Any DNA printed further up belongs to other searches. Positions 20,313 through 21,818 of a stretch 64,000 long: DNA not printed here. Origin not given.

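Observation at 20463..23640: Second sulfur-relay operon: arsR-family, dsrE, tusA, long dsrE-like, tusA, sqr, then a P2-type cation ATPase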

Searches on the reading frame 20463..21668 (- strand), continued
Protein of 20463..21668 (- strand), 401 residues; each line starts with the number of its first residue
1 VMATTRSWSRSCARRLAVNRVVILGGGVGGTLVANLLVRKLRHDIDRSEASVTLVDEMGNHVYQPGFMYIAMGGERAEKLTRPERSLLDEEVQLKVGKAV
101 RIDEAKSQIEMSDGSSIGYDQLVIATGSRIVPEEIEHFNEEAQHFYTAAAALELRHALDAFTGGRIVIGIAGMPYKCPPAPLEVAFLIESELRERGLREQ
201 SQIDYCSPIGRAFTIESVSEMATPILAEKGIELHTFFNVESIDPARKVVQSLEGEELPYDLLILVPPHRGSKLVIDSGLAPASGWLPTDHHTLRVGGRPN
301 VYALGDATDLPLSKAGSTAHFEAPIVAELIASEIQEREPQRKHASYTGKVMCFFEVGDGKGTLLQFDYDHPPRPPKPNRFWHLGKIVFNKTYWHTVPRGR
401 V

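Call 54: get_annotated_region(hit=H2, flank=6000)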
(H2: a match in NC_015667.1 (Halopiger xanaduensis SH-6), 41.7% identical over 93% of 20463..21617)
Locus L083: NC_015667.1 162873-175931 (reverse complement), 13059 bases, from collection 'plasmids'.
description: Halopiger xanaduensis SH-6 plasmid pHALXA02, complete sequence
organism: Halopiger xanaduensis SH-6 (NCBI taxid 797210)
taxonomy: Archaea; Euryarchaeota; Halobacteria; Halobacteriales; Natrialbaceae; Halopiger; Halopiger xanaduensis; Halopiger xanaduensis SH-6
host: -; source: sediment of Lake Shangmatala; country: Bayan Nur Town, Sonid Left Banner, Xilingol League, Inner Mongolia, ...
typing (MOB-suite, as given by PLSDB): non-mobilizable; mating-pair formation MPF_T
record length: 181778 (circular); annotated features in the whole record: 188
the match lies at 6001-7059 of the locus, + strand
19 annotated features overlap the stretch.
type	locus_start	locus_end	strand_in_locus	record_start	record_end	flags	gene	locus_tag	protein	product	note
CDS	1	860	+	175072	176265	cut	-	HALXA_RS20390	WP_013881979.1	MBL fold metallo-hydrolase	-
CDS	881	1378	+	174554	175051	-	-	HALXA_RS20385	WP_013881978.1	YeeE/YedE family protein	-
CDS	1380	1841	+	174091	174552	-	-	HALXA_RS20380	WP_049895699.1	YeeE/YedE family protein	-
CDS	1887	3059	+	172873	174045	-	-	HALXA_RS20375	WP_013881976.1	inorganic phosphate transporter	GO:0006817 - phosphate ion transport [Evidence IEA]; GO:0055085 - transmembrane transport [Evidence IEA]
CDS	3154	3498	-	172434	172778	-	-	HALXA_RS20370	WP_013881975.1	DUF393 domain-containing protein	-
CDS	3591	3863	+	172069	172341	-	-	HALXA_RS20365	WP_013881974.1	hypothetical protein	-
CDS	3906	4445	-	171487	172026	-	-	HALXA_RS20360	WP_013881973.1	DUF1684 domain-containing protein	-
CDS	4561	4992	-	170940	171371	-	trxA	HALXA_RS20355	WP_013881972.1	thioredoxin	-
CDS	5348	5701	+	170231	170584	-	-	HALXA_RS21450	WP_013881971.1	SHOCT domain-containing protein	-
CDS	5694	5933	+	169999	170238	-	-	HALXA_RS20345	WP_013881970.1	sulfurtransferase TusA family protein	-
CDS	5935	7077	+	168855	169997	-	-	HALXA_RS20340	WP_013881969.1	FAD/NAD(P)-binding oxidoreductase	-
CDS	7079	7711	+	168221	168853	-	-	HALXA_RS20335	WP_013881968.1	DUF1641 domain-containing protein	-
CDS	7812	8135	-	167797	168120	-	-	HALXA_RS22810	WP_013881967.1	hypothetical protein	-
CDS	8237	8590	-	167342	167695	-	-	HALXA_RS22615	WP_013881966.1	four-helix bundle copper-binding protein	-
CDS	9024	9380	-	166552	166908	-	-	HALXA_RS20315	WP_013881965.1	SHOCT domain-containing protein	-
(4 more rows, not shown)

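Call 55: get_annotated_region(hit=H15, flank=6000)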
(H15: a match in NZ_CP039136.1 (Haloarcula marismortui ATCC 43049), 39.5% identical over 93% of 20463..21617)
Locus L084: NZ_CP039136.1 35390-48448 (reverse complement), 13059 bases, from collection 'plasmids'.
description: Haloarcula marismortui ATCC 43049 plasmid pHMA288, complete sequence
organism: Haloarcula marismortui ATCC 43049 (NCBI taxid 272569)
taxonomy: Archaea; Euryarchaeota; Halobacteria; Halobacteriales; Haloarculaceae; Haloarcula; Haloarcula marismortui; Haloarcula marismortui ATCC 43049
host: -; source: Cell culture; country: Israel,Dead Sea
typing (MOB-suite, as given by PLSDB): non-mobilizable
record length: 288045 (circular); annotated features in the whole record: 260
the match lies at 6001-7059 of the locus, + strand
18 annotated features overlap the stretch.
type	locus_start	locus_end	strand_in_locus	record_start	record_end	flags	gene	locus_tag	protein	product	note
CDS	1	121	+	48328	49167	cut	-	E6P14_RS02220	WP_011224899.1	universal stress protein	-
CDS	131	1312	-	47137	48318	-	-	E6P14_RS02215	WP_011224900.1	inorganic phosphate transporter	GO:0006817 - phosphate ion transport [Evidence IEA]; GO:0055085 - transmembrane transport [Evidence IEA]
CDS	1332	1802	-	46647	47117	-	-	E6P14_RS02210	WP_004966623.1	YeeE/YedE family protein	-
CDS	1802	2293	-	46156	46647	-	-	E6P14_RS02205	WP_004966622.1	YeeE/YedE family protein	-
CDS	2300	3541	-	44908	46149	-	-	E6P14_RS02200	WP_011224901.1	MBL fold metallo-hydrolase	-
CDS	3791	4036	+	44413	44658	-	-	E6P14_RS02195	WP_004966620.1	sulfurtransferase TusA family protein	-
CDS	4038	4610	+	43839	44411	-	-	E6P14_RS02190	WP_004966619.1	DsrE/DsrF/DrsH-like family protein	-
CDS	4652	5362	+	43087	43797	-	-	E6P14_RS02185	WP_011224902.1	type 1 glutamine amidotransferase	-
CDS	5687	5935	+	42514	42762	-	-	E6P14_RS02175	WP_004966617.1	sulfurtransferase TusA family protein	-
CDS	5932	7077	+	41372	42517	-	-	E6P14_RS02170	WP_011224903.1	FAD/NAD(P)-binding oxidoreductase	-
CDS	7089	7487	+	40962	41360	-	-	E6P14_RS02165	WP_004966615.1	hypothetical protein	-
CDS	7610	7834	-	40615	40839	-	-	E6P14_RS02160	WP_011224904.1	DUF2892 domain-containing protein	-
CDS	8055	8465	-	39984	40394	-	trxA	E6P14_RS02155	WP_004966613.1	thioredoxin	-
CDS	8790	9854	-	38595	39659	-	-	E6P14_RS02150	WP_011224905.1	ABC transporter substrate-binding protein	-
CDS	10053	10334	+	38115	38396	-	-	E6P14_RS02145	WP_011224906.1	hypothetical protein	-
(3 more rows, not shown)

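Call 60: search_dna_similar(query=window:20463-21617:-, collection=plasmids, mode=protein, max_evalue=1e-20, max_rows=40, rows=spread)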
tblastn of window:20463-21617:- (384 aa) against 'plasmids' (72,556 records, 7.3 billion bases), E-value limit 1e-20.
Records with a match: 221; places in all: 239; records where one place covers at least 80% of the query: 219.
Best place of each record, by identity: <60% 221.
By first word of the organism name: Bacillus 39; Paracoccus 22; Rhodococcus 21; Mycobacterium 16; Ralstonia 12; Haloarcula 9; Paraburkholderia 7; Staphylococcus 7; Sphingobium 6; Pantoea 5; and 53 more.
By predicted mobility (MOB-suite, as given by PLSDB): non-mobilizable 149; mobilizable 51; conjugative 21.
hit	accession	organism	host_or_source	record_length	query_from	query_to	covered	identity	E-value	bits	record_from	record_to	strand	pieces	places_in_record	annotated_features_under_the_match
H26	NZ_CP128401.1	Candidatus Chlorohelix allophototropha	Single colony of Candidatus Chlorohelix ...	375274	28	384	93%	45.1%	2e-104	345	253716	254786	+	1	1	FAD-dependent oxidoreductase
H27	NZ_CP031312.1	Halobellus limi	Cell culture,Taibei marine solar ...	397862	23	378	93%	40.5%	2e-83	284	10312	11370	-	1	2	FAD/NAD(P)-binding oxidoreductase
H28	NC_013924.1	Natrialba magadii ATCC 43099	-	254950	24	378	92%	39.7%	2e-82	281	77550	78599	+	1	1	FAD/NAD(P)-binding oxidoreductase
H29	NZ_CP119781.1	Haloarcula litorea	cell culture,sediment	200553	23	384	94%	38.4%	3e-67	282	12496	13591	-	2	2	DUF1641 domain-containing protein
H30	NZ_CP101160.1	Natronosalvus amylolyticus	cell culture,sediment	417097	35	378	90%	38.8%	6e-74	257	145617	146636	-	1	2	FAD/NAD(P)-binding oxidoreductase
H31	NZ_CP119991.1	Halobaculum marinum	cell culture,sediment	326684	23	379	93%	36.6%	2e-76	264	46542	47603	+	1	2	FAD/NAD(P)-binding oxidoreductase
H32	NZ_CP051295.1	Ralstonia solanacearum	Plantain,cell culture,stem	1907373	23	384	94%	33.5%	4e-60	217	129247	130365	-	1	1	none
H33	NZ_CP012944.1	Ralstonia solanacearum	Cucumis sativus,cell culture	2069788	23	384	94%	33.5%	4e-60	217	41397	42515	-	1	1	none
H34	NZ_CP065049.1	Mycobacterium kubicae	cell culture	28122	32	357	85%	33.6%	3e-40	159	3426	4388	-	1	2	FAD/NAD(P)-binding oxidoreductase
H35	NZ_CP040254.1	Mycobacterium avium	Homo sapiens,sputum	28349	32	357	85%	33.0%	2e-39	157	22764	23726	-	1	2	FAD/NAD(P)-binding oxidoreductase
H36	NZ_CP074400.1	Agrobacterium salinitolerans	Cotton,tiaaue sample,root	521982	31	383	92%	28.1%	2e-33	139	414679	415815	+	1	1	FAD/NAD(P)-binding oxidoreductase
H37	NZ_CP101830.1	Pelagibacterium sp. H642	soil,desert land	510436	32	357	85%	29.9%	4e-34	141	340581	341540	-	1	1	FAD/NAD(P)-binding oxidoreductase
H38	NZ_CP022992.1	Paraburkholderia aromaticivorans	-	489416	22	383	94%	26.8%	6e-31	132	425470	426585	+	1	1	FAD/NAD(P)-binding oxidoreductase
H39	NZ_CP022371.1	Bosea sp. AS-1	-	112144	35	382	91%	27.6%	5e-32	135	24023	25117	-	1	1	FAD/NAD(P)-binding oxidoreductase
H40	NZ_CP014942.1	Rhodococcus sp. BH4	cell culture,sludge of membrane ...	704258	35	384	91%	27.2%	7e-28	123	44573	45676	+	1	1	FAD/NAD(P)-binding oxidoreductase | hypothetical protein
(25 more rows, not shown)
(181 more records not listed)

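Call 61: get_annotated_region(hit=H33, flank=4000)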
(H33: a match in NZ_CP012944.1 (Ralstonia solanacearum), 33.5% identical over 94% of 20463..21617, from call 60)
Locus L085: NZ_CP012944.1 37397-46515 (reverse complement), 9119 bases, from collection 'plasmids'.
description: Ralstonia solanacearum strain IBSBF1503 plasmid unnamed, complete sequence
organism: Ralstonia solanacearum (NCBI taxid 305)
taxonomy: Bacteria; Pseudomonadota; Betaproteobacteria; Burkholderiales; Burkholderiaceae; Ralstonia; Ralstonia solanacearum
host: -; source: Cucumis sativus,cell culture; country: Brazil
typing (MOB-suite, as given by PLSDB): mobilizable; relaxase MOBP
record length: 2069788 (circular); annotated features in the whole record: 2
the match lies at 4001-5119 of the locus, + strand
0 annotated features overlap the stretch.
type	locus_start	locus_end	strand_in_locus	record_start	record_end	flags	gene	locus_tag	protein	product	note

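Call 62: get_annotated_region(hit=H34, flank=4000)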
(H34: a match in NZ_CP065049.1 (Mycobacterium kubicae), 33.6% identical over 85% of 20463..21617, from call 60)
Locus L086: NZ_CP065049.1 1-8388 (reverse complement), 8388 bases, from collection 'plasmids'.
description: Mycobacterium kubicae strain JCM 13573 plasmid pJCM_13573_2, complete sequence
organism: Mycobacterium kubicae (NCBI taxid 120959)
taxonomy: Bacteria; Actinomycetota; Actinomycetes; Mycobacteriales; Mycobacteriaceae; Mycobacterium; Mycobacterium kubicae
host: -; source: cell culture; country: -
typing (MOB-suite, as given by PLSDB): mobilizable; replicon rep_cluster_578; relaxase MOBF
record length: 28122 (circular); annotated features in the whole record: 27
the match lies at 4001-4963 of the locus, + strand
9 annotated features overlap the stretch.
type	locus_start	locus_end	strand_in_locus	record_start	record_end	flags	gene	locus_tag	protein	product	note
CDS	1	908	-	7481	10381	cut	-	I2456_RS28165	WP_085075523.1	MMPL family transporter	-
CDS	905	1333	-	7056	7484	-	-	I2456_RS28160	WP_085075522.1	MmpS family transport accessory protein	-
CDS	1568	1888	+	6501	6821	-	-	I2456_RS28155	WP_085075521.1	metal-sensitive transcriptional regulator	-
CDS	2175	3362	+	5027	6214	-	-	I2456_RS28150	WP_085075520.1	FAD/NAD(P)-binding oxidoreductase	-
CDS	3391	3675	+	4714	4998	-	-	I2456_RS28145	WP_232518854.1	DUF2892 domain-containing protein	-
CDS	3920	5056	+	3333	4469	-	-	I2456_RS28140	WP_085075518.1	FAD/NAD(P)-binding oxidoreductase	-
CDS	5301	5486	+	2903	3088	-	-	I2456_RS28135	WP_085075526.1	hypothetical protein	-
CDS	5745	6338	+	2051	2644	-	-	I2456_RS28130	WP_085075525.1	recombinase family protein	GO:0006310 - DNA recombination [Evidence IEA]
CDS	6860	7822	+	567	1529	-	-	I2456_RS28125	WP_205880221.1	cation diffusion facilitator family transporter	-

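Call 63: get_annotated_region(hit=H28, flank=4000)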
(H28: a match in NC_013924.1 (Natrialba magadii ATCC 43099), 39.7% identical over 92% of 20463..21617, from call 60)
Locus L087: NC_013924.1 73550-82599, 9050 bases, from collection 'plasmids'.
description: Natrialba magadii ATCC 43099 plasmid pNMAG02, complete sequence
organism: Natrialba magadii ATCC 43099 (NCBI taxid 547559)
taxonomy: Archaea; Euryarchaeota; Halobacteria; Halobacteriales; Natrialbaceae; Natrialba; Natrialba magadii; Natrialba magadii ATCC 43099
host: -; source: -; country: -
typing (MOB-suite, as given by PLSDB): non-mobilizable
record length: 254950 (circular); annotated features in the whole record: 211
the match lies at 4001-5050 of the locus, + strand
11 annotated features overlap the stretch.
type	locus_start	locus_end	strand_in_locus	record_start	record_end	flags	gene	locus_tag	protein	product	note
CDS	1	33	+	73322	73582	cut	-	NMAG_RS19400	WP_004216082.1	lipoyl domain-containing protein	-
CDS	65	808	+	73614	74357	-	-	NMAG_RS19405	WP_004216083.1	2-oxo acid dehydrogenase subunit E2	-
CDS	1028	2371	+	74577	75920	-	-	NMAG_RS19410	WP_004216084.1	acetyl-CoA carboxylase biotin carboxylase subunit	-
CDS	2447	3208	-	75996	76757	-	-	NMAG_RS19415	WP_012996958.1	5-oxoprolinase subunit PxpA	GO:0005975 - carbohydrate metabolic process [Evidence IEA]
CDS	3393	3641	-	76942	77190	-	-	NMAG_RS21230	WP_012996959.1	hypothetical protein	-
CDS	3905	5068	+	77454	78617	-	-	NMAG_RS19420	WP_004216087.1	FAD/NAD(P)-binding oxidoreductase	-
CDS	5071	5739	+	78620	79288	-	-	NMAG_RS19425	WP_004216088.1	DUF1641 domain-containing protein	-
CDS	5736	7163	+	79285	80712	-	-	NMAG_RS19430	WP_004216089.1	cytochrome ubiquinol oxidase subunit I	GO:0019646 - aerobic electron transport chain [Evidence IEA]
CDS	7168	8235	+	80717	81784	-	-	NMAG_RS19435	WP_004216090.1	cytochrome d ubiquinol oxidase subunit II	GO:0006119 - oxidative phosphorylation [Evidence IEA]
CDS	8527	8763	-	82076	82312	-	-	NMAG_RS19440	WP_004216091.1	acetyl-CoA carboxylase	GO:0006633 - fatty acid biosynthetic process [Evidence IEA]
CDS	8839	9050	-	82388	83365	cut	-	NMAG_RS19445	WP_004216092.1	biotin-dependent carboxyltransferase family protein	-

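Call 68: predict_structure(alignment_id=A1)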
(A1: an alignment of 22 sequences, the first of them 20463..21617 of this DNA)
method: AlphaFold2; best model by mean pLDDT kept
length: 384 residues; sequences in the alignment: 22
mean_pLDDT: 71.7   pTM: 0.72
mean pLDDT of the five models: 71.7, 71.2, 70.3, 69.5, 64.6
residues with pLDDT >= 90: 103; 70-90: 131; 50-70: 79; < 50: 71
segments of 3 or more residues with pLDDT < 50: 53-57, 192-201, 331-384
pLDDT, mean of each block of 10 residues (from residue 1): 89 87 96 93 63 49 57 90 92 95 89 63 80 78 91 64 65 80 84 44 58 69 86 84 84 77 78 87 88 63 80 95 73 39 37 40 28 30 27
secondary structure, 60 per line:
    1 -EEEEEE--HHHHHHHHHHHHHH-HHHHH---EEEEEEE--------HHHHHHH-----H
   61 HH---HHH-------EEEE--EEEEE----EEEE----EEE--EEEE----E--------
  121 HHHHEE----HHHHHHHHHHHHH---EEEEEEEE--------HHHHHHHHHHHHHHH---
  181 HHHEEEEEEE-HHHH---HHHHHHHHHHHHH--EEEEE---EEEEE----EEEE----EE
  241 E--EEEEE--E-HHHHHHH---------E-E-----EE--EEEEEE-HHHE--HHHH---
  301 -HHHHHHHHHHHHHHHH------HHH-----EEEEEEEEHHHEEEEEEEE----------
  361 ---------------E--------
elements in order: E2-7 H10-23 H25-29 E33-39 H48-54 E76-79 E82-86 E91-94 E99-101 E104-107 H121-124 H131-143 E147-154 H163-177 E184-190 H192-195 H199-211 E214-218 E222-226 E231-234 E239-241 E244-248 H253-259 E281-286 H294-297 H302-317 E332-339 E343-350

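Call 70: fold_search(model_id=the predicted structure, library=pdb)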
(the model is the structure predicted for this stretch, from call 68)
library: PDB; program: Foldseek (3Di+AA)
matches with E <= 10: 1635; with E <= 0.001: 496
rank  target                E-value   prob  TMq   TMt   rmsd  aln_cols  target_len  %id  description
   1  8dhk_A                1.5e-24  1.00  0.74  0.70   4.2       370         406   25  Crystal structure of human Sulfide Quinone Oxidoreductase K207E (released 2023-07-19)
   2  6oi6_B                1.6e-24  1.00  0.73  0.70   4.5       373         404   25  Crystal structure of human Sulfide Quinone Oxidoreductase in complex with coenzyme Q (sulfide soaked) (released 2020-01-15)
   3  6mo6_B                2.7e-24  1.00  0.73  0.69   4.3       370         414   25  Crystal structure of the selenomethionine-substituted human sulfide:quinone oxidoreductase (released 2019-04-10)
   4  6oi6_A                2.7e-24  1.00  0.74  0.70   4.5       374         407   25  Crystal structure of human Sulfide Quinone Oxidoreductase in complex with coenzyme Q (sulfide soaked) (released 2020-01-15)
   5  6mo6_A                3.9e-24  1.00  0.73  0.69   4.3       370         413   24  Crystal structure of the selenomethionine-substituted human sulfide:quinone oxidoreductase (released 2019-04-10)
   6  6oi5_A                8.2e-24  1.00  0.74  0.70   4.2       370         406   25  Crystal structure of human Sulfide Quinone Oxidoreductase (released 2020-01-15)
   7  6oi5_B                1.2e-23  1.00  0.74  0.70   4.1       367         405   25  Crystal structure of human Sulfide Quinone Oxidoreductase (released 2020-01-15)
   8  8dhk_B                1.6e-23  1.00  0.74  0.70   4.2       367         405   25  Crystal structure of human Sulfide Quinone Oxidoreductase K207E (released 2023-07-19)
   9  3szw                  1.1e-21  1.00  0.65  0.60   5.2       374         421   22  Crystal structure of sulfide:quinone oxidoreductase Cys128Ser variant from Acidithiobacillus ferrooxidans in complex wit (released 2012-05-16)
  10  3hyv_A                1.2e-21  1.00  0.65  0.59   5.4       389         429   23  3-D X-Ray structure of the sulfide:quinone oxidoreductase from the hyperthermophilic bacterium Aquifex aeolicus (released 2009-07-14)
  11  3sxi                  1.6e-21  1.00  0.65  0.60   5.2       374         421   22  Crystal structure of sulfide:quinone oxidoreductase Cys128Ala variant from Acidithiobacillus ferrooxidans complexed with (released 2012-05-16)
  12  3h8i_A                5.7e-21  1.00  0.64  0.68   5.6       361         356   22  The first X-ray structure of a sulfide:quinone oxidoreductase: Insights into sulfide oxidation mechanism (released 2009-06-02)
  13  3sz0                  6.8e-21  1.00  0.66  0.61   5.4       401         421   22  Crystal structure of sulfide:quinone oxidoreductase from Acidithiobacillus ferrooxidans in complex with sodium selenide (released 2012-05-16)
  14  3vrd_B                8.1e-21  1.00  0.67  0.65   5.3       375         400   22  Crystal structure of flavocytochrome c from Thermochromatium tepidum (released 2012-09-12)
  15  3sy4                  8.5e-21  1.00  0.65  0.60   5.2       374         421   23  Crystal structure of sulfide:quinone oxidoreductase Ser126Ala variant from Acidithiobacillus ferrooxidans (released 2012-05-16)
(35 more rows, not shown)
